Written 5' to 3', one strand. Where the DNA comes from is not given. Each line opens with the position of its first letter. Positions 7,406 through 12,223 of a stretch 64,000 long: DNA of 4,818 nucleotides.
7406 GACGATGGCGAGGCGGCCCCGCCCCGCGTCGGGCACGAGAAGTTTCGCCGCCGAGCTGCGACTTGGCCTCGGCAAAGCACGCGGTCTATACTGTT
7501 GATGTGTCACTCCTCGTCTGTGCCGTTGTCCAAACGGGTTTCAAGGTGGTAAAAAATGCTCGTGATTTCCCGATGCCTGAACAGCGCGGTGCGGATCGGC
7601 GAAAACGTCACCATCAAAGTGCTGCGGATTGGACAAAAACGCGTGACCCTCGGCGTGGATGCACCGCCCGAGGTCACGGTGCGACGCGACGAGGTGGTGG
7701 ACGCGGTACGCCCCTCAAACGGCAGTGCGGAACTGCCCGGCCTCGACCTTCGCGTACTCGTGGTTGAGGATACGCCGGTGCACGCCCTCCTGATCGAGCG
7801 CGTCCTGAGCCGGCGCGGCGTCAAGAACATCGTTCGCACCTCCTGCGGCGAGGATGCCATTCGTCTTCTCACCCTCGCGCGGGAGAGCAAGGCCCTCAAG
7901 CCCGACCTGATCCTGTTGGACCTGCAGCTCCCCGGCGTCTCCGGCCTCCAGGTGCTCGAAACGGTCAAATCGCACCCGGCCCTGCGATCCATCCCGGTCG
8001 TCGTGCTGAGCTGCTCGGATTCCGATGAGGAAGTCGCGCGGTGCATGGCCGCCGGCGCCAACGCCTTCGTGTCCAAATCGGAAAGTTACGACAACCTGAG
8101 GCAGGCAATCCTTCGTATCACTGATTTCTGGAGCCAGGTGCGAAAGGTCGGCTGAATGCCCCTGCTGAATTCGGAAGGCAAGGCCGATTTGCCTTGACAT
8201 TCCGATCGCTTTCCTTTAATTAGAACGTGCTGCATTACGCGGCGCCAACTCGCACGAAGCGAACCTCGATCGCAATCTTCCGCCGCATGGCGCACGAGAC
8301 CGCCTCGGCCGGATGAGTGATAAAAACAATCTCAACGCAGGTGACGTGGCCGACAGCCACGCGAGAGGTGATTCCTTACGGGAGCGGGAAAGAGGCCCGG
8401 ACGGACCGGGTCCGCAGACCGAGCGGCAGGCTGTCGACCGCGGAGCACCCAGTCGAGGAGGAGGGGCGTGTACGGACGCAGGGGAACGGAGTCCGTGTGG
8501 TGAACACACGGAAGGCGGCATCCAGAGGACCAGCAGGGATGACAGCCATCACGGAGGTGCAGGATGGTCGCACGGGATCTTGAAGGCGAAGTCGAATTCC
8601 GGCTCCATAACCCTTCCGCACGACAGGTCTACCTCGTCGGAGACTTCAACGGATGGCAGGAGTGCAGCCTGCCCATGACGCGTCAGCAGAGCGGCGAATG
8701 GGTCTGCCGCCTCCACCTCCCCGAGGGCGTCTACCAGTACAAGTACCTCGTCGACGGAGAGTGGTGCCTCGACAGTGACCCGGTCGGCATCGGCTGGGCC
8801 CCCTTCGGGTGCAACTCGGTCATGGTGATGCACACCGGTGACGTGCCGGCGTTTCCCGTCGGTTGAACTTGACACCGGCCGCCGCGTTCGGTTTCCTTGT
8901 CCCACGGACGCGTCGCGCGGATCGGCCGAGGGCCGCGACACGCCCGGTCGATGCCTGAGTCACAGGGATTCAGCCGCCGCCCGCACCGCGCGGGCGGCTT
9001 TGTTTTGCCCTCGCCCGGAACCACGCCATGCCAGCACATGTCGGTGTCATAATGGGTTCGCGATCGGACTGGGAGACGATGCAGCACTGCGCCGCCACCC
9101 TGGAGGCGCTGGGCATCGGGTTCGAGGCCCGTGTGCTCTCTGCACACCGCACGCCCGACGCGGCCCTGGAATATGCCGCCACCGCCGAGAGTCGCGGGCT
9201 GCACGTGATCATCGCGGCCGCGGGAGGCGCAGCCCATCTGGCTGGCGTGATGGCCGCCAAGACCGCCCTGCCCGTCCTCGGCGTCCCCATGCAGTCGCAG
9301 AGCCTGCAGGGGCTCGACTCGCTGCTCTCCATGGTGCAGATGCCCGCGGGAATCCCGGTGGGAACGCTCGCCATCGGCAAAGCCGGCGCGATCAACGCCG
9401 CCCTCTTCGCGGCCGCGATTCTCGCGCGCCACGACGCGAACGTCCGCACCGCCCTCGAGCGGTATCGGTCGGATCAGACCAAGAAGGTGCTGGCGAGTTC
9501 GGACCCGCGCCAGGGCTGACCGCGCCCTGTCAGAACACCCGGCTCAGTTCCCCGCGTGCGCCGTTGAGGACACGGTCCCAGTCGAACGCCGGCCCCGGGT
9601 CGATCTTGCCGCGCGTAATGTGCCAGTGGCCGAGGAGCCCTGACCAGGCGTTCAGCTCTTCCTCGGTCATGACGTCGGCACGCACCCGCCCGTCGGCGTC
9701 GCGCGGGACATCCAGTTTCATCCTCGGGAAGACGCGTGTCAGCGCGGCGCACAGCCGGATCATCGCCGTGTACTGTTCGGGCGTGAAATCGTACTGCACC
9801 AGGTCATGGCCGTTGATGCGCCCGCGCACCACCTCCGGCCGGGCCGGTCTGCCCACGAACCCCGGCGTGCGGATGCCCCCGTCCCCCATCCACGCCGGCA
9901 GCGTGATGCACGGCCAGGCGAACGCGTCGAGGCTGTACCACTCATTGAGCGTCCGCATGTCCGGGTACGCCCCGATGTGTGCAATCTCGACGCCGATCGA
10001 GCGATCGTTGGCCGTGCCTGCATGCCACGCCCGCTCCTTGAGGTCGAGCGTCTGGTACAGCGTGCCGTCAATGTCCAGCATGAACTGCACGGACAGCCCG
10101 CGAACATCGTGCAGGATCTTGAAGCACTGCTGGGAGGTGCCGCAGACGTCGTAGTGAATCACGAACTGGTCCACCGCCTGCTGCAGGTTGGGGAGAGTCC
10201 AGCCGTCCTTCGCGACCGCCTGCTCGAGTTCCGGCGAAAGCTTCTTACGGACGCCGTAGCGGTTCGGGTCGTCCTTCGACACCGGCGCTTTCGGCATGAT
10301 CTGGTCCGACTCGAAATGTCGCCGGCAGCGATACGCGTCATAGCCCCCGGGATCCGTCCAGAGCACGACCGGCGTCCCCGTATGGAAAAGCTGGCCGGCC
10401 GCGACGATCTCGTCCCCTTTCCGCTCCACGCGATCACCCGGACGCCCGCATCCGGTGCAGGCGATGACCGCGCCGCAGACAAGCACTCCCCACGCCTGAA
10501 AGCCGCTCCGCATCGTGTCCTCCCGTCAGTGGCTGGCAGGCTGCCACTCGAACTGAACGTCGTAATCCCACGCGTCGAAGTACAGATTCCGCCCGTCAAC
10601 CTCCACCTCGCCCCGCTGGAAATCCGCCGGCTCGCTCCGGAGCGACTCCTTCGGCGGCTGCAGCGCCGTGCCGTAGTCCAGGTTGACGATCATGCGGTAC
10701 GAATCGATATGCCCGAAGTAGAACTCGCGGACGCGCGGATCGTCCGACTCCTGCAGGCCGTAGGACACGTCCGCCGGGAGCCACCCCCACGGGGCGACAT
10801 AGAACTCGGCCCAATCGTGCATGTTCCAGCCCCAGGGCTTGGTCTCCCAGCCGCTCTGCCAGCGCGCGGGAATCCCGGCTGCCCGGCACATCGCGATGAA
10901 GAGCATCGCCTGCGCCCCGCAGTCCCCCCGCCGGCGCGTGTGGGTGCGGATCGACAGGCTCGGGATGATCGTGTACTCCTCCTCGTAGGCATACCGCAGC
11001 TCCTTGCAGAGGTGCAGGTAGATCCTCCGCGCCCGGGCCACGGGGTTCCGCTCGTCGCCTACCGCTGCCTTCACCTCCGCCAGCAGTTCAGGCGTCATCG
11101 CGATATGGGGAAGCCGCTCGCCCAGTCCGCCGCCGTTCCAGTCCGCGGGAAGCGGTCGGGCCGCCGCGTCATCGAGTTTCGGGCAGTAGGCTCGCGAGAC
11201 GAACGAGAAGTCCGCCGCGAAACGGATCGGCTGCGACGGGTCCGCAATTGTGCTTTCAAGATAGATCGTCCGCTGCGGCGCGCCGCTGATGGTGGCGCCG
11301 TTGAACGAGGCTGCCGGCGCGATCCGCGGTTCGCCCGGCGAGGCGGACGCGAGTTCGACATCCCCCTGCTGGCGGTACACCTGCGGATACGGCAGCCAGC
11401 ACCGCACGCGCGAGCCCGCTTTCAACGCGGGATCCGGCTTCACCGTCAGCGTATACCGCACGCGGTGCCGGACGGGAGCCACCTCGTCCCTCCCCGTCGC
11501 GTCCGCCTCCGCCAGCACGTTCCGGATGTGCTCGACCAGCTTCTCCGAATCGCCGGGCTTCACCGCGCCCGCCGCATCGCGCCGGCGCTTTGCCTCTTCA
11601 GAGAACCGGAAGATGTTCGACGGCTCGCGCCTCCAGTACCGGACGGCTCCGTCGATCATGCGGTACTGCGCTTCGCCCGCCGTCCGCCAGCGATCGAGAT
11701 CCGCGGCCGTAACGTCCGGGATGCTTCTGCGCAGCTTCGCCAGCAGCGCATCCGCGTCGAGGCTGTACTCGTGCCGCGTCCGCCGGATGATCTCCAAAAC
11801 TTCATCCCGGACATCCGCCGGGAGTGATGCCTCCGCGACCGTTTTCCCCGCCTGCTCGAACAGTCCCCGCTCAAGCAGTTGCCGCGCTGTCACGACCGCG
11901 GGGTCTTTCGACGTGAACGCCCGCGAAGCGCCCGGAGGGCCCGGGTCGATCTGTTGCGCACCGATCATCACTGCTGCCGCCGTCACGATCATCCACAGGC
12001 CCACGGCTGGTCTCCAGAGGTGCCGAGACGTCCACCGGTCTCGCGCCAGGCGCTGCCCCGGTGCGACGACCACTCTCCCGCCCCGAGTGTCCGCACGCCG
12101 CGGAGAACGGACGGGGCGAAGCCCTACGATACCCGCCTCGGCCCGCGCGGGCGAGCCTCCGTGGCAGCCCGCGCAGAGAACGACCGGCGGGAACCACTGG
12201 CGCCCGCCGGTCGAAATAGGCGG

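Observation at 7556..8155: CsrA RNA-binding domain fused to a phospho-receiver domain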

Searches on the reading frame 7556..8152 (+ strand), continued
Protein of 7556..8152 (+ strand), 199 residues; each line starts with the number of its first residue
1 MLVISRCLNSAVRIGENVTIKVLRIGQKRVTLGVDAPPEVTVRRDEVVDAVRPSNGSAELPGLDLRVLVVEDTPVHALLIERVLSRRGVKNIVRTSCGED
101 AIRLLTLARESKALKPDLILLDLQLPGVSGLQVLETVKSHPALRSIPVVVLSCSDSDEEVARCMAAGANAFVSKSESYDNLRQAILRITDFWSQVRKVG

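Call 55: fold_search(model_id=the predicted structure, library=pdb)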
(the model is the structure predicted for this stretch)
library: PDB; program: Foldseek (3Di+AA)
matches with E <= 10: 1752; with E <= 0.001: 583
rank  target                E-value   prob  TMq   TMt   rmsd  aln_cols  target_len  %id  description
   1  1i3c_B                1.6e-12  1.00  0.60  0.85   2.0       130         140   31  RESPONSE REGULATOR FOR CYANOBACTERIAL PHYTOCHROME, RCP1 (released 2002-03-06)
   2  6xvu_C                1.8e-12  1.00  0.60  0.85   1.5       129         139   34  Bacteriophytochrome response regulator from Deinococcus radiodurans (released 2021-06-30)
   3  1jlk_B                2.4e-12  1.00  0.60  0.84   2.3       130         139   31  Crystal structure of the Mn(2+)-bound form of response regulator Rcp1 (released 2002-03-13)
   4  6xvu_A                3.4e-12  1.00  0.61  0.85   1.5       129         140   34  Bacteriophytochrome response regulator from Deinococcus radiodurans (released 2021-06-30)
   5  6xvu_D                3.4e-12  1.00  0.61  0.84   1.5       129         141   34  Bacteriophytochrome response regulator from Deinococcus radiodurans (released 2021-06-30)
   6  1k68_A                2.2e-11  1.00  0.61  0.85   2.1       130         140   35  Crystal Structure of the Phosphorylated Cyanobacterial Phytochrome Response Regulator RcpA (released 2003-12-16)
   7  1i3c_A                5.4e-11  1.00  0.60  0.82   2.3       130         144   31  RESPONSE REGULATOR FOR CYANOBACTERIAL PHYTOCHROME, RCP1 (released 2002-03-06)
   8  3heb_A                8.0e-11  1.00  0.57  0.79   2.8       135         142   36  Crystal Structure of Response regulator receiver domain from Rhodospirillum rubrum (released 2009-05-19)
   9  1k66_A                9.7e-11  1.00  0.60  0.78   2.2       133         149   30  Crystal Structure of the Cyanobacterial Phytochrome Response Regulator, RcpB (released 2003-12-16)
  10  1jlk_A                1.2e-10  1.00  0.61  0.85   2.2       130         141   31  Crystal structure of the Mn(2+)-bound form of response regulator Rcp1 (released 2002-03-13)
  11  8phx_B                2.2e-10  1.00  0.55  0.83   2.5       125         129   29  Receiver Domain of the Hybrid Histidine Kinase Sln1 of Candida albicans (released 2024-07-03)
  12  8svz_B                2.9e-10  1.00  0.51  0.83   2.4       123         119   28  Structure of the Francisella response regulator KdpE receiver domain (released 2024-06-12)
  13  8phx_D                3.3e-10  1.00  0.53  0.80   2.9       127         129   28  Receiver Domain of the Hybrid Histidine Kinase Sln1 of Candida albicans (released 2024-07-03)
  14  8phx_A                4.0e-10  1.00  0.54  0.82   2.7       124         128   29  Receiver Domain of the Hybrid Histidine Kinase Sln1 of Candida albicans (released 2024-07-03)
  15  3rvr_A                4.0e-10  1.00  0.55  0.82   3.0       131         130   22  Structure of the CheYN59D/E89R Molybdate complex (released 2012-05-09)
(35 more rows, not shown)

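Call 57: search_protein_representatives(alignment_id=A1)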
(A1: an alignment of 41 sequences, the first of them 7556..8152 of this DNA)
Query: 41 sequences, 199 profile positions. Proteins with E-value up to 0.001 (for the whole library): 1108898; up to 1e-10: 243759; up to 1e-30: 4517. The best 150 are listed.
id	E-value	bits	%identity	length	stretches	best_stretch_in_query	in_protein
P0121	4.0e-94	330.0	-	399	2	1-196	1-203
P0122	3.7e-71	255.0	-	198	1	1-197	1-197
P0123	5.1e-71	254.5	-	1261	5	52-188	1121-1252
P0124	2.0e-70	252.6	-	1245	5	60-178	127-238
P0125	4.3e-70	251.5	-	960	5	37-177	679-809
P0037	1.1e-69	250.2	-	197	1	1-194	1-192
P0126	4.2e-68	245.0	-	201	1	1-197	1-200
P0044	7.2e-68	244.3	-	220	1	1-197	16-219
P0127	1.2e-67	243.5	-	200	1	1-197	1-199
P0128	1.4e-67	243.3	-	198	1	1-197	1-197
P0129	2.2e-67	242.7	-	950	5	53-184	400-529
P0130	4.1e-67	241.8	-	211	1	1-194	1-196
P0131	1.9e-66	239.7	-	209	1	1-198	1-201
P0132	2.2e-66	239.4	-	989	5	66-184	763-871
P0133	1.0e-65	237.2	-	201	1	1-197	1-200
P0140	1.4e-63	230.2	-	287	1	1-196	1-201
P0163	6.9e-59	214.9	-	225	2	51-197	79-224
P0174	1.2e-57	210.8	-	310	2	53-196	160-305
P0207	8.5e-55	201.6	-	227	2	47-197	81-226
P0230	2.9e-53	196.6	-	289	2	52-197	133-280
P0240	8.5e-53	195.1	-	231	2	49-195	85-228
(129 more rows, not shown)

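Call 58: search_protein_families(library=pfam, proteins=[P0121, P0140, P0163, P0207, P0240, P0174, P0230, P0064], max_evalue=0.001)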
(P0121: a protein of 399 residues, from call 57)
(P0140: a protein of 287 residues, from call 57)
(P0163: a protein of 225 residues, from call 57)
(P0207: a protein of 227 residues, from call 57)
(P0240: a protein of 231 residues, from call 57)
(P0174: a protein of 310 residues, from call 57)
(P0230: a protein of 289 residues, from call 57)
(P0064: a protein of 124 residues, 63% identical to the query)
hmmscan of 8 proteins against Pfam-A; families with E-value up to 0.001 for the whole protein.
P0121 (399 aa): 2 families
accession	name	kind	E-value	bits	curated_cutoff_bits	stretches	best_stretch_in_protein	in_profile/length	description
PF00072.30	Response_reg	-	8.7e-42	142.2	30.2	2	247-371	1-110/111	Response regulator receiver domain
PF02599.21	CsrA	-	8.5e-17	61.3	27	1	1-48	1-48/53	Global regulator protein family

P0140 (287 aa): 2 families
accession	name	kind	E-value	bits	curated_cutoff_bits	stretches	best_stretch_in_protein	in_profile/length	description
PF00072.30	Response_reg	-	8e-19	68.3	30.2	1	69-187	1-108/111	Response regulator receiver domain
PF02599.21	CsrA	-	6.7e-16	58.4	27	1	1-49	1-49/53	Global regulator protein family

P0163 (225 aa): 2 families
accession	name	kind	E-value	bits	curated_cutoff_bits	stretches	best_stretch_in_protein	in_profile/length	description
PF00072.30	Response_reg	-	1e-21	77.6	30.2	1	94-211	1-110/111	Response regulator receiver domain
PF02599.21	CsrA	-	8.8e-14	51.7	27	1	1-50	1-49/53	Global regulator protein family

P0207 (227 aa): 2 families
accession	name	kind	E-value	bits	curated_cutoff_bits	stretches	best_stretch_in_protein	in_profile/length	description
PF00072.30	Response_reg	-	7.6e-19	68.4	30.2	1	98-213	1-110/111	Response regulator receiver domain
PF02599.21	CsrA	-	2.9e-16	59.6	27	1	1-47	1-47/53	Global regulator protein family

P0240 (231 aa): 2 families
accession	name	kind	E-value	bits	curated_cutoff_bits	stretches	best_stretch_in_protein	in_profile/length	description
PF00072.30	Response_reg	-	3e-19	69.7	30.2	1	101-217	1-110/111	Response regulator receiver domain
PF02599.21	CsrA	-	4.1e-15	55.9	27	1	1-53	1-52/53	Global regulator protein family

P0174 (310 aa): 1 family
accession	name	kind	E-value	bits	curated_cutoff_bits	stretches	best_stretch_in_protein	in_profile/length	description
PF00072.30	Response_reg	-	2.9e-35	121.2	30.2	2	3-122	1-109/111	Response regulator receiver domain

P0230 (289 aa): 1 family
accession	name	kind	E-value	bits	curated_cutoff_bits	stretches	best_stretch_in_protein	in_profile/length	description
PF00072.30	Response_reg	-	5.5e-42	142.9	30.2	2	147-268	1-111/111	Response regulator receiver domain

P0064 (124 aa): 1 family
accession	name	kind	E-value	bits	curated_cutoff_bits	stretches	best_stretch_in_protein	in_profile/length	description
PF02599.21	CsrA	-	6.8e-14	52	27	1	40-87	1-48/53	Global regulator protein family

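Call 62: find_encoding_contigs(protein=P0009, flank=6000, max_places=2)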
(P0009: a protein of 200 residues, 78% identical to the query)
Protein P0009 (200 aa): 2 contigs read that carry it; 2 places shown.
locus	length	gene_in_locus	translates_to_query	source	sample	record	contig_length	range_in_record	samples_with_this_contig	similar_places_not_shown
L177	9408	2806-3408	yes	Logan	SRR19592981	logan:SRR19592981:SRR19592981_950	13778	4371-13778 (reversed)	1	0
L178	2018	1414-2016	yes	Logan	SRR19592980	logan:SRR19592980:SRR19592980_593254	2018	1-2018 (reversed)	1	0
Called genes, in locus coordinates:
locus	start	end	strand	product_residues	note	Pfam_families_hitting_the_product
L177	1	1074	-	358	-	?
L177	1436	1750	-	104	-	-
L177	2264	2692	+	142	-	PF00072:Response_reg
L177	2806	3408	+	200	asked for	PF02599:CsrA, PF00072:Response_reg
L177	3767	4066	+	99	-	PF02922:CBM_48, PF16760:CBM53 (weak), PF16561:AMPK1_CBM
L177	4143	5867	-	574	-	PF04616:Glyco_hydro_43, PF06439:3keto-disac_hyd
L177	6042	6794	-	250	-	PF08241:Methyltransf_11, PF08242:Methyltransf_12 (weak), PF13649:Methyltransf_25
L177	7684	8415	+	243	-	-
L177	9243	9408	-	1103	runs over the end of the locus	PF02837:Glyco_hydro_2_N, PF00703:Glyco_hydro_2, PF02836:Glyco_hydro_2_C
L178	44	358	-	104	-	-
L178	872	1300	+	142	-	PF00072:Response_reg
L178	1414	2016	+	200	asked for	PF02599:CsrA, PF00072:Response_reg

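Call 63: find_encoding_contigs(protein=P0014, flank=6000, max_places=2)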
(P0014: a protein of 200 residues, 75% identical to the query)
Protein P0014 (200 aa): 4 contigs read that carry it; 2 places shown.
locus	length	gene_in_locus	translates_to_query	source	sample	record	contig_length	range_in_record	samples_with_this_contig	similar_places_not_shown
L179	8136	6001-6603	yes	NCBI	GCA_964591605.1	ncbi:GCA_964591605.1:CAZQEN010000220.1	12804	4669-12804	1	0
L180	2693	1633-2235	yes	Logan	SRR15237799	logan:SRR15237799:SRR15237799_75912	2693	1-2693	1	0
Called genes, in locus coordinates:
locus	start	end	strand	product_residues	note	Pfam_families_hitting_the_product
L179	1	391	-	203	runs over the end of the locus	PF01467:CTP_transf_like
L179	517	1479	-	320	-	-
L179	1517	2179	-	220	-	PF00697:PRAI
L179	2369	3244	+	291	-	-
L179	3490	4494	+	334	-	PF01073:3Beta_HSD, PF01370:Epimerase, PF04321:RmlD_sub_bind, PF05368:NmrA, PF07993:NAD_binding_4 (faint), PF13460:NAD_binding_10, PF16363:GDP_Man_Dehyd (weak)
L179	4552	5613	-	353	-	PF01547:SBP_bac_1, PF13531:SBP_bac_11, PF13416:SBP_bac_8, PF13343:SBP_bac_6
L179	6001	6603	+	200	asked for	PF02599:CsrA, PF00072:Response_reg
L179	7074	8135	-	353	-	?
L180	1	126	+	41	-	?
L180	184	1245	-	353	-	PF01547:SBP_bac_1, PF13531:SBP_bac_11, PF13416:SBP_bac_8, PF13343:SBP_bac_6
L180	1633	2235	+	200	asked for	PF02599:CsrA, PF00072:Response_reg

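Call 64: find_encoding_contigs(protein=P0005, flank=6000, max_places=2)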
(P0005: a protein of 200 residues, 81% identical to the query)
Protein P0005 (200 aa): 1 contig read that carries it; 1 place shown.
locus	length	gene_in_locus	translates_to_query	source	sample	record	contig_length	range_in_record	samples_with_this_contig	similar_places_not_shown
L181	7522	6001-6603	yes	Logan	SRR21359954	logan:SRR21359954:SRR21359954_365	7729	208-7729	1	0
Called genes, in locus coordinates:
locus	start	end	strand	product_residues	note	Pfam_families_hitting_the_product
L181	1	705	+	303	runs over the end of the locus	?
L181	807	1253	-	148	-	-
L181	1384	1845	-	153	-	PF04519:Bactofilin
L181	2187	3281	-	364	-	PF20511:PMI_typeI_cat (weak)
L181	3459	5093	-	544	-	-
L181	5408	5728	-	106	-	-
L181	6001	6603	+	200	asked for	PF02599:CsrA, PF00072:Response_reg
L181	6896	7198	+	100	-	PF02922:CBM_48, PF16561:AMPK1_CBM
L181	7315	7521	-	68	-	?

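Call 68: list_cluster_members(proteins=[P0003, P0004, P0014, P0045, P0061, P0062, P0063, window:7556-8152:+])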
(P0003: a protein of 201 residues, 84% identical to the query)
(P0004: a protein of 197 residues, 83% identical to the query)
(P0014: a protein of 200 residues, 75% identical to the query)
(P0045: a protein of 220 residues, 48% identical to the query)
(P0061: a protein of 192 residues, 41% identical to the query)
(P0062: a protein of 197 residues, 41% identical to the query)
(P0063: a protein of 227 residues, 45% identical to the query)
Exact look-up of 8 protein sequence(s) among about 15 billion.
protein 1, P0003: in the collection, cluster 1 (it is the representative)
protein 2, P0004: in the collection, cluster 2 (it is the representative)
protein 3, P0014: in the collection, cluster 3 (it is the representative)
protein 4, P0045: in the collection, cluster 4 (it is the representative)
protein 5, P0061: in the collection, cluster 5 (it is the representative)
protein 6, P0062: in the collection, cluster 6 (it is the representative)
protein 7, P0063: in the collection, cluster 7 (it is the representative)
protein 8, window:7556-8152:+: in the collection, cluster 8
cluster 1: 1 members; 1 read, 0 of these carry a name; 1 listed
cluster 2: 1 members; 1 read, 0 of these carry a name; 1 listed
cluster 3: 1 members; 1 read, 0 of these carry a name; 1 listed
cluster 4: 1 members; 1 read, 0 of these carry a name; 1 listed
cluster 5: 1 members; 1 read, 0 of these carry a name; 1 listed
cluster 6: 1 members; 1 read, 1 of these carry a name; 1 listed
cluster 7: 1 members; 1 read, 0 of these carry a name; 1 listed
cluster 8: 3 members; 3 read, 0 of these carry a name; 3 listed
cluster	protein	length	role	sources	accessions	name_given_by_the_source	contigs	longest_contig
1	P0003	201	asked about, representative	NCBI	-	-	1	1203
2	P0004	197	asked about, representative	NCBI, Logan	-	-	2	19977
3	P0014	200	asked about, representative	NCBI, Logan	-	-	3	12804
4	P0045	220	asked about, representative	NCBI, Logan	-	-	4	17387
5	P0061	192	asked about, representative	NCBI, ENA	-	-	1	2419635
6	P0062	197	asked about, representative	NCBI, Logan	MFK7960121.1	MAG: response regulator [Phycisphaerales bacterium]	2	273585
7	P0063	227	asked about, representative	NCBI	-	-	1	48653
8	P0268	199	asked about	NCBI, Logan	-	-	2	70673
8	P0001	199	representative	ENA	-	-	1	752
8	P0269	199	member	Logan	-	-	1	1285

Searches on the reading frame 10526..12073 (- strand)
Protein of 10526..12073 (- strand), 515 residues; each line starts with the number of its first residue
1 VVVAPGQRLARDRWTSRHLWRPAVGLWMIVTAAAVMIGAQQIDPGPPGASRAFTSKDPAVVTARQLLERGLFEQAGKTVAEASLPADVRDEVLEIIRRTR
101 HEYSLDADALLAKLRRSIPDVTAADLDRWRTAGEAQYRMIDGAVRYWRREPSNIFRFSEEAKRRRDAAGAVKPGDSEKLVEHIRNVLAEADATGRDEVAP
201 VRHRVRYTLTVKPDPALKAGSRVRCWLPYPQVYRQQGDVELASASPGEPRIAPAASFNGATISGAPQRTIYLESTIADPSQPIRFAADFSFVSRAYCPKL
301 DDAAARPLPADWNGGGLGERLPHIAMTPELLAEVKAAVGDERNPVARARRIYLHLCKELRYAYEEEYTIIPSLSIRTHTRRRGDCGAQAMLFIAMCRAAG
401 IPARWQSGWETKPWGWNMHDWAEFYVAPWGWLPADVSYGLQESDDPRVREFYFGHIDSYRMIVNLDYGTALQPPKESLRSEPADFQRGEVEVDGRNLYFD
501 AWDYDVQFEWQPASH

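Call 60: search_protein_families(library=pfam, proteins=[window:10526-12073:-], max_evalue=0.01)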
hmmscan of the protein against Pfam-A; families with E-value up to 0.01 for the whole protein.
window:10526-12073:- (515 aa): 2 families
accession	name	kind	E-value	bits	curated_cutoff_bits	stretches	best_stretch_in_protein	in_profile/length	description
PF01841.26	Transglut_core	-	3.3e-20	72.8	23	1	338-435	8-107/108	Transglutaminase-like superfamily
PF13471.12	Transglut_core3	-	0.0036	17.6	26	1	374-423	49-96/117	Transglutaminase-like superfamily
